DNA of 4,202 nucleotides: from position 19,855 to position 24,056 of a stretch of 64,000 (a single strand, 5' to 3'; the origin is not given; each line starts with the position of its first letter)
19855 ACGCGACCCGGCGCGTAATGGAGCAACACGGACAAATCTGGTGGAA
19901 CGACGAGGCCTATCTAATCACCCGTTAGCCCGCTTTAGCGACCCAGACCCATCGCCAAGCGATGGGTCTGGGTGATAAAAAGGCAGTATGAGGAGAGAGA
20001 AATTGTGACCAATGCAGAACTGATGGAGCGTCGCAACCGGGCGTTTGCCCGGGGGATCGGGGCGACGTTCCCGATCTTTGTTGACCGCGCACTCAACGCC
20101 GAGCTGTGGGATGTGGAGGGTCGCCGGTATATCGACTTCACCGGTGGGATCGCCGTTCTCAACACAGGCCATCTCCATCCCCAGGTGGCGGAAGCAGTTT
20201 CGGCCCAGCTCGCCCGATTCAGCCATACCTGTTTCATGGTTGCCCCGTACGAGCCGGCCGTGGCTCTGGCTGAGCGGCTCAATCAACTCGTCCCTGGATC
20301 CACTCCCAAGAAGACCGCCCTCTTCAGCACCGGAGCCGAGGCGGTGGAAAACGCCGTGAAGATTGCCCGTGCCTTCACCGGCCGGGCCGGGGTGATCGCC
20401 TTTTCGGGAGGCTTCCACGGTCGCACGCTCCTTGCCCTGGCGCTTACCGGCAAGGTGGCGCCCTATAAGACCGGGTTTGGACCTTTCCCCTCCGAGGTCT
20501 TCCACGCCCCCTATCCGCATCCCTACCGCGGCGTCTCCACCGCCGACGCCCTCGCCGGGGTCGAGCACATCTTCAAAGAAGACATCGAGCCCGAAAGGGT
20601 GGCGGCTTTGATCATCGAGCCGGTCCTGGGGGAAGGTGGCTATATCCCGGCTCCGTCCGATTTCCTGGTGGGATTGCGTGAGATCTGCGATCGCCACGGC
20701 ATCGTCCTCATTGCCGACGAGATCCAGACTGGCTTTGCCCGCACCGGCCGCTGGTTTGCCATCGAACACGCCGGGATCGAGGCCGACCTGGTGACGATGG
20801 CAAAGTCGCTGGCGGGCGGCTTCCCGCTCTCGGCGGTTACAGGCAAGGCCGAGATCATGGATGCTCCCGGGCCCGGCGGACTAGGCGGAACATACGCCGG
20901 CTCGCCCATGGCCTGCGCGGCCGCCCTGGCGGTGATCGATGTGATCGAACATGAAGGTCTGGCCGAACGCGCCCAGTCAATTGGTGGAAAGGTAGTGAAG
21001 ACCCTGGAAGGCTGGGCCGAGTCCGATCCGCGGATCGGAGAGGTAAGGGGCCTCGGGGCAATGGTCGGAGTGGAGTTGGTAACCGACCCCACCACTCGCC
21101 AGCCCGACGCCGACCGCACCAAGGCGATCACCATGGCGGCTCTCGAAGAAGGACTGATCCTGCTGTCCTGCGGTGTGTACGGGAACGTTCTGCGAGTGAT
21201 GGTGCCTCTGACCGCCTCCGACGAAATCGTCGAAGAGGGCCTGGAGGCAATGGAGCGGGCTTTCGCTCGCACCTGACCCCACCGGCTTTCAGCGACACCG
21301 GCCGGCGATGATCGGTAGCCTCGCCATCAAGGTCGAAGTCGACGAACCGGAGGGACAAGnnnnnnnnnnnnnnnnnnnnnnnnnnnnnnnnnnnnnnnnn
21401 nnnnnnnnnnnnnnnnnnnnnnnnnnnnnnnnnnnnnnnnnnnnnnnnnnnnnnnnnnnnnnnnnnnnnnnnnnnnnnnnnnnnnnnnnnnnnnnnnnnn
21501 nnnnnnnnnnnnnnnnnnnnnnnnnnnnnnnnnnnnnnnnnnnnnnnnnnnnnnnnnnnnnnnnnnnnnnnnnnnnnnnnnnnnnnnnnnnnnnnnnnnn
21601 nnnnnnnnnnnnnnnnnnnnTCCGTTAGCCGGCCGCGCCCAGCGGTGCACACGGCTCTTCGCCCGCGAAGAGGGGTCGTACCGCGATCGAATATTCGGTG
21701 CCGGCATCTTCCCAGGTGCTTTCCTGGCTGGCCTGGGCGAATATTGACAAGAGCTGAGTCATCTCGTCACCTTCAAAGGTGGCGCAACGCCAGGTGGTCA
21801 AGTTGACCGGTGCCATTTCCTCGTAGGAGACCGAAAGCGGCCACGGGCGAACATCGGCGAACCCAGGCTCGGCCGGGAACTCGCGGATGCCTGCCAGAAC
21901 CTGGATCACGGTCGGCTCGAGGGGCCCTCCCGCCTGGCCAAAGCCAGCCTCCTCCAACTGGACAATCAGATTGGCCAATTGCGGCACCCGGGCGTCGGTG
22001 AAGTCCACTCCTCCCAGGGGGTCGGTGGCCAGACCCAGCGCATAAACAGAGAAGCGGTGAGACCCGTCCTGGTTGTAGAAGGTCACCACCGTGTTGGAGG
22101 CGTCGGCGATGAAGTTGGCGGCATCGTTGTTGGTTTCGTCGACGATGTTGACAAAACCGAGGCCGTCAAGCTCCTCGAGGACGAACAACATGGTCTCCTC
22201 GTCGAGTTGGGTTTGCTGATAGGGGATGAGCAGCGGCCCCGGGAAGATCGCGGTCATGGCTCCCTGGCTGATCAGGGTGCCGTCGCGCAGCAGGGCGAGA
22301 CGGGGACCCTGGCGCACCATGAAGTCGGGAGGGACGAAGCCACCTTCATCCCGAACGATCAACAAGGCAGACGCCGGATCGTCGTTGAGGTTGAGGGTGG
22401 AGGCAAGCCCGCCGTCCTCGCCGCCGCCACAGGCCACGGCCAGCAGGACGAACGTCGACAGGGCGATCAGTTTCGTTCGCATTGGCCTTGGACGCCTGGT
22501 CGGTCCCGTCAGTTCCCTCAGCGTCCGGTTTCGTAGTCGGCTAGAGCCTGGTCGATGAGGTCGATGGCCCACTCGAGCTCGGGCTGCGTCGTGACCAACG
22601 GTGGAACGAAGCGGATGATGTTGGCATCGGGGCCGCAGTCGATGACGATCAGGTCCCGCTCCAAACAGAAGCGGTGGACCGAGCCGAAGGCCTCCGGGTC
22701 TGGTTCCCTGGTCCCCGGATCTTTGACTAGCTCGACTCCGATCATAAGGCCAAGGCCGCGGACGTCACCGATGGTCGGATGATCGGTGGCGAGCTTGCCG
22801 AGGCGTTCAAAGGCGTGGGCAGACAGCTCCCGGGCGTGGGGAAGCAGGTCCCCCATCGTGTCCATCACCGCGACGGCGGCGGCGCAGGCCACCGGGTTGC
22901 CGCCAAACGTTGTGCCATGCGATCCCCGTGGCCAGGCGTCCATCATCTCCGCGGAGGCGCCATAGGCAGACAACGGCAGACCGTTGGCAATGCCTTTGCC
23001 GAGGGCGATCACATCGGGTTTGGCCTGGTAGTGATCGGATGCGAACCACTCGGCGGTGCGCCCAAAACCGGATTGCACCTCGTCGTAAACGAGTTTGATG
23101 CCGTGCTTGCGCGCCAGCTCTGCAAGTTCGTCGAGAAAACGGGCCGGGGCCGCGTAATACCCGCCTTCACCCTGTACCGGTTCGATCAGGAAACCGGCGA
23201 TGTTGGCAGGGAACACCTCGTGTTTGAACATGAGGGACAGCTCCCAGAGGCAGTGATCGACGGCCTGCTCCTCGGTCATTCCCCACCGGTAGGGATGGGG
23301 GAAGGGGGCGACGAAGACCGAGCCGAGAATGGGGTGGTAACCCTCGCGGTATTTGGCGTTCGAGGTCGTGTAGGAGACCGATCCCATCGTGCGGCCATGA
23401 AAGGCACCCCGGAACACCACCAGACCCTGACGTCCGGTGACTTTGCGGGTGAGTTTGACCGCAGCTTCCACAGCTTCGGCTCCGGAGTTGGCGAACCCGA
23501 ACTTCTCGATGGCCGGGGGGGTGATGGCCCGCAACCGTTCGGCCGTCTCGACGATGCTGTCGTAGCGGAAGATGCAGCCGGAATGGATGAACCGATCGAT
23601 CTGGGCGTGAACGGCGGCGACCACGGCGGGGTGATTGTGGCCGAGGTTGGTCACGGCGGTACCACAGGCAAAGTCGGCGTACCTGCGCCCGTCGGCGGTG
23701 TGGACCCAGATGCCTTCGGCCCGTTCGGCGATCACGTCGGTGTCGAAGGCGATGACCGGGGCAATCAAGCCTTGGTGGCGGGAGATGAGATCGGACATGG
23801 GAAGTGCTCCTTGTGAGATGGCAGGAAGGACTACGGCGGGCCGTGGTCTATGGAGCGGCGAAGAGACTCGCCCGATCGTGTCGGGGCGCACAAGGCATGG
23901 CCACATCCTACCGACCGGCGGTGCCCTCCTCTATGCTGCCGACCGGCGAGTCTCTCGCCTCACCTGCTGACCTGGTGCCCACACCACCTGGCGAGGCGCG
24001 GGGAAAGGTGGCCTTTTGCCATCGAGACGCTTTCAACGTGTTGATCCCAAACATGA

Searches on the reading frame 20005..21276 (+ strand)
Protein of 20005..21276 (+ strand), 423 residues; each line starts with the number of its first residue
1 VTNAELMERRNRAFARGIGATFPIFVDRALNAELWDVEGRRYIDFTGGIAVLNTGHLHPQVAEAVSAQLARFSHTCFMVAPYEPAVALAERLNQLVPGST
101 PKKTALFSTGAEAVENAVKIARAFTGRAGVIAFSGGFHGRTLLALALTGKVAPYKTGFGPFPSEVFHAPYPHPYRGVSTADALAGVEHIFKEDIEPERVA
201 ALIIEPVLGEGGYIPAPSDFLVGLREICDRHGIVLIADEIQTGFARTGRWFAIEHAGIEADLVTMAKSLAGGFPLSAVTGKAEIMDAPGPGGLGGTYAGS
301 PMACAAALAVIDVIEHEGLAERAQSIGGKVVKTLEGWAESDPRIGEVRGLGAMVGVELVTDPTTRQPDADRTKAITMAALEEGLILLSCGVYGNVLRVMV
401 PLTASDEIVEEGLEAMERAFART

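Call 7: search_protein_families(library=pfam, proteins=[window:20005-21276:+], max_evalue=0.1)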
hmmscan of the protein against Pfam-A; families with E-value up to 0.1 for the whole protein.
window:20005-21276:+ (423 aa): 3 families
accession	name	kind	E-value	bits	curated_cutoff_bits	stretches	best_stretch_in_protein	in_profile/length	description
PF00202.27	Aminotran_3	-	5.2e-130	434.2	30.5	1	21-419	8-402/403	Aminotransferase class-III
PF20656.2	MS_N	-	0.025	14.5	23.5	0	165-198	4-36/64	Malate synthase, N-terminal domain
PF00155.27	Aminotran_1_2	-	0.048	13.3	19.7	0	218-314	165-266/361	Aminotransferase class I and II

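Call 74: search_protein_families(library=ncbifam, proteins=[window:20005-21276:+], max_evalue=0.00001)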
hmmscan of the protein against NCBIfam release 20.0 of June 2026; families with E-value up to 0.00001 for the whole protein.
window:20005-21276:+ (423 aa): 69 families (the best 25 are shown)
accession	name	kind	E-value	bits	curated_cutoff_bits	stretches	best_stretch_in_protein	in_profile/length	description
NF005692.0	PRK07495.1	equivalog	3.1e-187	622.4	724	1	1-420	1-419/425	4-aminobutyrate--2-oxoglutarate transaminase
NF005985.0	PRK08088.1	equivalog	9.7e-183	607.7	713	1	2-421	3-422/426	4-aminobutyrate--2-oxoglutarate transaminase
TIGR00700.1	GABAtrnsam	equivalog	2.1e-178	593.2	506.65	1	9-419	2-417/420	4-aminobutyrate--2-oxoglutarate transaminase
NF005272.0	PRK06777.1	equivalog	9e-177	587.8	725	1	1-421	1-420/421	4-aminobutyrate--2-oxoglutarate transaminase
NF007308.0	PRK09792.1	equivalog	9.7e-165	548.5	747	1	1-417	1-416/421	4-aminobutyrate transaminase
NF004714.0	PRK06058.1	subfamily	6.4e-157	522.7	639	1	4-422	24-446/447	4-aminobutyrate--2-oxoglutarate transaminase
NF005376.0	PRK06918.1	equivalog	3.8e-153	510.1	676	1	3-421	17-442/451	4-aminobutyrate--2-oxoglutarate transaminase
NF049976.1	AmadipTransam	equivalog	2e-136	455.2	650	1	14-421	6-413/416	2-aminoadipate transaminase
NF005993.0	PRK08117.1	subfamily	1.6e-126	422.4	574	1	3-421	5-428/433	aspartate aminotransferase family protein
NF004426.0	PRK05769.1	equivalog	3.6e-124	414.9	552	1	4-421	18-438/441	acetyl ornithine aminotransferase family protein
NF006228.0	PRK08360.1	equivalog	7.4e-109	364.3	608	1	1-421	1-425/443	aspartate aminotransferase family protein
NF002874.0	PRK03244.1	equivalog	3.1e-95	319.3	457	1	4-420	8-392/399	acetylornithine transaminase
NF045634.1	LeuMetRace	equivalog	3.9e-94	315.8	800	1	1-421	1-425/432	leucine/methionine racemase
TIGR00707.1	argD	subfamily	3.7e-93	312.4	410.05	1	21-420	8-380/381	acetylornithine/succinylornithine family transaminase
NF006368.0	PRK08593.1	equivalog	3.9e-93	312.5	570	1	3-421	6-430/448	aspartate aminotransferase family protein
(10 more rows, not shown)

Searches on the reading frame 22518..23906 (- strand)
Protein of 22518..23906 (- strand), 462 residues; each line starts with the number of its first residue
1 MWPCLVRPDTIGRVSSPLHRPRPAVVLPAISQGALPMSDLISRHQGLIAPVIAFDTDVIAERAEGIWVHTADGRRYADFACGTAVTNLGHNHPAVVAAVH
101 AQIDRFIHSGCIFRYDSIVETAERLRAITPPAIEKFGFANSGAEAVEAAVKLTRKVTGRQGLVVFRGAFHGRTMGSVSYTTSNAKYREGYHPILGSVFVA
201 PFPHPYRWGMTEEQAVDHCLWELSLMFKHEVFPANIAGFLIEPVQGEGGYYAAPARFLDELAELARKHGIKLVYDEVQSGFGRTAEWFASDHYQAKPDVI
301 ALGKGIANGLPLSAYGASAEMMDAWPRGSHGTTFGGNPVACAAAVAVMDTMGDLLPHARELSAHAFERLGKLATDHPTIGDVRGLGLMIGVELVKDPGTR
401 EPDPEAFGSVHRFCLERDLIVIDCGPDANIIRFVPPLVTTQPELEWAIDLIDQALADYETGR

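Call 74: search_protein_families(library=ncbifam, proteins=[window:22518-23906:-], max_evalue=0.00001)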
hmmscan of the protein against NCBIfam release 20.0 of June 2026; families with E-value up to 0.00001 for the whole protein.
window:22518-23906:- (462 aa): 69 families (the best 25 are shown)
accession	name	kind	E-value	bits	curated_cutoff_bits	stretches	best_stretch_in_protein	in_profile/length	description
NF005993.0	PRK08117.1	subfamily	1.1e-153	512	574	1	37-459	5-431/433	aspartate aminotransferase family protein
NF004426.0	PRK05769.1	equivalog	1.2e-127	426.4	552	1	38-457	18-439/441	acetyl ornithine aminotransferase family protein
TIGR00700.1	GABAtrnsam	equivalog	5.1e-115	384.4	506.65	1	53-457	12-420/420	4-aminobutyrate--2-oxoglutarate transaminase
NF005692.0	PRK07495.1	equivalog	1.5e-110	369.8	724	1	38-458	4-422/425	4-aminobutyrate--2-oxoglutarate transaminase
NF004714.0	PRK06058.1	subfamily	3.8e-110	368.6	639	1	39-457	25-446/447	4-aminobutyrate--2-oxoglutarate transaminase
NF005376.0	PRK06918.1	equivalog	6.2e-105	351.2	676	1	38-456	18-442/451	4-aminobutyrate--2-oxoglutarate transaminase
NF006228.0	PRK08360.1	equivalog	3.6e-104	348.9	608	1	38-462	4-431/443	aspartate aminotransferase family protein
NF005272.0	PRK06777.1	equivalog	3.4e-97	325.7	725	1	53-456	19-420/421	4-aminobutyrate--2-oxoglutarate transaminase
NF005985.0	PRK08088.1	equivalog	3.1e-96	322.6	713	1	40-457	7-423/426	4-aminobutyrate--2-oxoglutarate transaminase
NF006368.0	PRK08593.1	equivalog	1.8e-92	310.3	570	1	57-461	27-435/448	aspartate aminotransferase family protein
TIGR00707.1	argD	subfamily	7.7e-92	308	410.05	1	57-455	10-380/381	acetylornithine/succinylornithine family transaminase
NF002874.0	PRK03244.1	equivalog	1.3e-89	300.8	457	1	60-457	29-394/399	acetylornithine transaminase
NF002325.0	PRK01278.1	subfamily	9.6e-87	291.2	372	2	234-459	174-390/395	acetylornithine transaminase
NF007308.0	PRK09792.1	equivalog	1.2e-86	291.2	747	1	56-457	22-421/421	4-aminobutyrate transaminase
NF049976.1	AmadipTransam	equivalog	9.4e-86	288.3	650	1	61-458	19-415/416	2-aminoadipate transaminase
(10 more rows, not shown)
